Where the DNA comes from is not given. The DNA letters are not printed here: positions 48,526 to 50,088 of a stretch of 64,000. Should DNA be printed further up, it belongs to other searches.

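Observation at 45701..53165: Sulfur-carrier locus with unexplained extra parts: active E1, then a coupled operon of carrier, CysM-like, pseudo-E1, radical-SAM-like, DASS permease, USP-like and ATP sulfurylase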

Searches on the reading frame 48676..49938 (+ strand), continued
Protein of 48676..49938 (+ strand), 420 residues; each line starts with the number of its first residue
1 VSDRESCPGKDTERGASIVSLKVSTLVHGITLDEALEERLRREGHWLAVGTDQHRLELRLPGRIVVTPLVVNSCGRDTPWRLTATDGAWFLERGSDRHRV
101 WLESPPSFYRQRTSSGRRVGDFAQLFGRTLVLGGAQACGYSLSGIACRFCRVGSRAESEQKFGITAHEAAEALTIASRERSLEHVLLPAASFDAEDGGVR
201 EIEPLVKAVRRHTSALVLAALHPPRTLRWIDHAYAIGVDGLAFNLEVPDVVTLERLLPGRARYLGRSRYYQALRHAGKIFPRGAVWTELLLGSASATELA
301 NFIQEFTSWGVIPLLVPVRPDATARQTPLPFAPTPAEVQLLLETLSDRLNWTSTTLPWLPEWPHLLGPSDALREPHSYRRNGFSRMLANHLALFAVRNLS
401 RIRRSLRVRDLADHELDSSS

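Call 67: search_solved_structures(query=A4, max_evalue=10, show_alignments=2)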
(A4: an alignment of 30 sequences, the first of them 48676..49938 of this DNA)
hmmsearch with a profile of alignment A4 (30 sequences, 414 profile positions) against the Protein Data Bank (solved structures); distinct sequences matched with E-value up to 10: 5.
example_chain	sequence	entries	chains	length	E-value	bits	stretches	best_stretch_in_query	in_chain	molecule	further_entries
7pd1_A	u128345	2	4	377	0.0025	20.1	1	123-253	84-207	Thiazole biosynthesis protein ThiH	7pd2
8ugo_A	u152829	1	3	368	0.025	16.8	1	139-301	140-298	Lipoyl synthase, mitochondrial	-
8tsk_A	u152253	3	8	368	0.025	16.8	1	139-301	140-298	Lipoyl synthase, mitochondrial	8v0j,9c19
8trw_A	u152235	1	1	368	0.039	16.2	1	139-301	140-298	Lipoyl synthase, mitochondrial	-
3tr9_A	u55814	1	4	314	1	11.5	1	193-221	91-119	Dihydropteroate synthase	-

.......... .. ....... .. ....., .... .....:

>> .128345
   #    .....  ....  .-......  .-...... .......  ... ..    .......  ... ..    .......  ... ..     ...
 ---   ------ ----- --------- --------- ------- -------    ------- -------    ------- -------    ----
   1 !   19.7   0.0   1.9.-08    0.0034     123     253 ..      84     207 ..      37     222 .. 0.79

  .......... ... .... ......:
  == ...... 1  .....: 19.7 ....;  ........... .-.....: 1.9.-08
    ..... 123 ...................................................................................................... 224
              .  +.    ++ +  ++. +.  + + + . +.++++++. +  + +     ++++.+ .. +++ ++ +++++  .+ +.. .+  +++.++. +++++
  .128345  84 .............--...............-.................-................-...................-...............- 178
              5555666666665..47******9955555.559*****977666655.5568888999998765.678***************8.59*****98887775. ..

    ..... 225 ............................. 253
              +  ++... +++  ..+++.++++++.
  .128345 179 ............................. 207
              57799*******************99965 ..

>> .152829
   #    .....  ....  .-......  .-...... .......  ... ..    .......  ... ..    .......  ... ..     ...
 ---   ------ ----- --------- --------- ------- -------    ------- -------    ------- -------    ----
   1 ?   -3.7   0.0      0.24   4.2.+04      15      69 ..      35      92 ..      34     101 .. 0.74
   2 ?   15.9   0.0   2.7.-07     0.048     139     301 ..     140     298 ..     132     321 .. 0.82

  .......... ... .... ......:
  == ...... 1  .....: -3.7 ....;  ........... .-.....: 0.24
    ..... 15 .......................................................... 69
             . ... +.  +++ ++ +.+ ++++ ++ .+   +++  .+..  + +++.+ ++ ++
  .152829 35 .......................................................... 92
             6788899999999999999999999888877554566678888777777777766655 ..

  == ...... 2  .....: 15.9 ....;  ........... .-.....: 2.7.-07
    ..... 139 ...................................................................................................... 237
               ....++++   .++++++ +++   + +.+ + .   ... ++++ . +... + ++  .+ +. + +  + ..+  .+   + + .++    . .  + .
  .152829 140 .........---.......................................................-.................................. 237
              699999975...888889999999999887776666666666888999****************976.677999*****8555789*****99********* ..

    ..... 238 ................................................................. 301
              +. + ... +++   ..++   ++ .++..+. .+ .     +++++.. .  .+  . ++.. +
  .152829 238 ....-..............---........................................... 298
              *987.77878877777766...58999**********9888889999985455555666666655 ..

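Call 77: search_protein_families(library=pfam, proteins=[L077:3452-4684:+, L074:6212-6532:+, L072:223-1218:+, L082:9698-10165:+, L064:10045-10509:+, L064:5418-5867:+, L064:6087-6896:+, L057:6035-6436:+, L044:5433-5948:+, L025:3561-4916:+], max_evalue=0.01)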
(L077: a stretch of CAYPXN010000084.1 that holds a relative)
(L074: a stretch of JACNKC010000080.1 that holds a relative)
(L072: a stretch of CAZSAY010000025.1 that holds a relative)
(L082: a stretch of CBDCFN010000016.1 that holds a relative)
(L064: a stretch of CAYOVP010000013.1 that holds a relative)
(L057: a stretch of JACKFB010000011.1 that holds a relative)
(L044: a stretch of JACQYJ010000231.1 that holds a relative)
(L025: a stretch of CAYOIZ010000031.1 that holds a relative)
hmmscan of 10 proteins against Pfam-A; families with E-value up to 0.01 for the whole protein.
L077:3452-4684:+ (410 aa): 2 families
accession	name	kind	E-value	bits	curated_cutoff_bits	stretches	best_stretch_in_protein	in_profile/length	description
PF00291.31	PALP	-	1.6e-66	225.1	35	1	75-376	5-295/295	Pyridoxal-phosphate dependent enzyme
PF05810.19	NinF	-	1.3e-05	25.5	27.5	1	8-32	1-25/25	NinF protein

L074:6212-6532:+ (106 aa): 1 family
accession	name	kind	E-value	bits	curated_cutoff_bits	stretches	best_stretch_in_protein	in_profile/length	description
PF09383.16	NIL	-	1.1e-12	48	24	1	33-98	3-72/73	NIL domain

L072:223-1218:+ (331 aa): 10 families
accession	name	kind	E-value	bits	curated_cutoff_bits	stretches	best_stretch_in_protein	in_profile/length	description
PF01077.27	NIR_SIR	-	3e-25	89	27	1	111-301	2-147/158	Nitrite and sulphite reductase 4Fe-4S domain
PF03460.22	NIR_SIR_ferr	-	9.4e-16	57.8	24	1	35-102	1-68/69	Nitrite/Sulfite reductase ferredoxin-like half domain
PF00037.32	Fer4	-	1.9e-08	34.2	21.1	2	181-203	2-24/24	4Fe-4S binding domain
PF12837.12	Fer4_6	-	3.3e-08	33.5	25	1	180-202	2-24/24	4Fe-4S binding domain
PF12838.12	Fer4_7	-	1.4e-07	32.3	27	1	187-232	2-52/52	4Fe-4S dicluster domain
PF13237.11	Fer4_10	-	1.1e-06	28.9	25.5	2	183-229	5-53/53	4Fe-4S dicluster domain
PF13187.11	Fer4_9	-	1.4e-06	28.6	27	1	187-231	2-50/52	4Fe-4S dicluster domain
PF12797.12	Fer4_2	-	9.5e-05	22.6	24.5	1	180-198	3-21/22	4Fe-4S binding domain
PF14697.11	Fer4_21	-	0.0017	18.9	35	1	184-231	5-55/59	4Fe-4S dicluster domain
PF13484.11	Fer4_16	-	0.0038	18.4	30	0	217-235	1-19/66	4Fe-4S double cluster binding domain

L082:9698-10165:+ (155 aa): 1 family
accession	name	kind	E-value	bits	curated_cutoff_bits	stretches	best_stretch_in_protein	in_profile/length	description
PF00582.32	Usp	-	4.7e-11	43.8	24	1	2-147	3-135/141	Universal stress protein family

L064:10045-10509:+ (154 aa): 1 family
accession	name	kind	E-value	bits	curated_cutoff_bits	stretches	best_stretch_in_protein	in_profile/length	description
PF00582.32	Usp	-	1.5e-07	32.5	24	1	1-153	1-140/141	Universal stress protein family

L064:5418-5867:+ (149 aa): 2 families
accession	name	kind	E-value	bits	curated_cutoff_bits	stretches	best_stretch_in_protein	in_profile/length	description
PF14464.11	Prok-JAB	-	6.2e-28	97.4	25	1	16-133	1-112/114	Prokaryotic homologs of the JAB domain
PF01398.27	JAB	-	6.2e-09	36.1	22.5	1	12-100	5-98/117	JAB1/Mov34/MPN/PAD-1 ubiquitin protease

L064:6087-6896:+ (269 aa): 2 families
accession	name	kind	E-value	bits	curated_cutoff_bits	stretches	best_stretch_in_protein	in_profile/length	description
PF00899.27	ThiF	-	4.2e-81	272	28.1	1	11-246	1-237/238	ThiF family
PF03435.24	Sacchrp_dh_NADP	-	0.001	19.8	25.1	0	33-133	1-81/129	Saccharopine dehydrogenase NADP binding domain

L057:6035-6436:+ (133 aa): 1 family
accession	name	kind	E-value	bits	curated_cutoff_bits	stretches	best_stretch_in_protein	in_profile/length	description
PF00899.27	ThiF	-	3e-06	27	28.1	1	11-59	1-49/238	ThiF family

L044:5433-5948:+ (171 aa): 3 families
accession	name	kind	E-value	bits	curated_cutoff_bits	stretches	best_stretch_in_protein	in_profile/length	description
PF02597.26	ThiS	-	3.2e-18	66.5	22.5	1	5-91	1-76/76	ThiS family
PF09383.16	NIL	-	4.8e-13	49.2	24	1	100-162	5-71/73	NIL domain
PF09138.17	Urm1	-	0.00067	20.4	21.8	1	23-91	28-96/96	Urm1 (Ubiquitin related modifier)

L025:3561-4916:+ (451 aa): 0 families
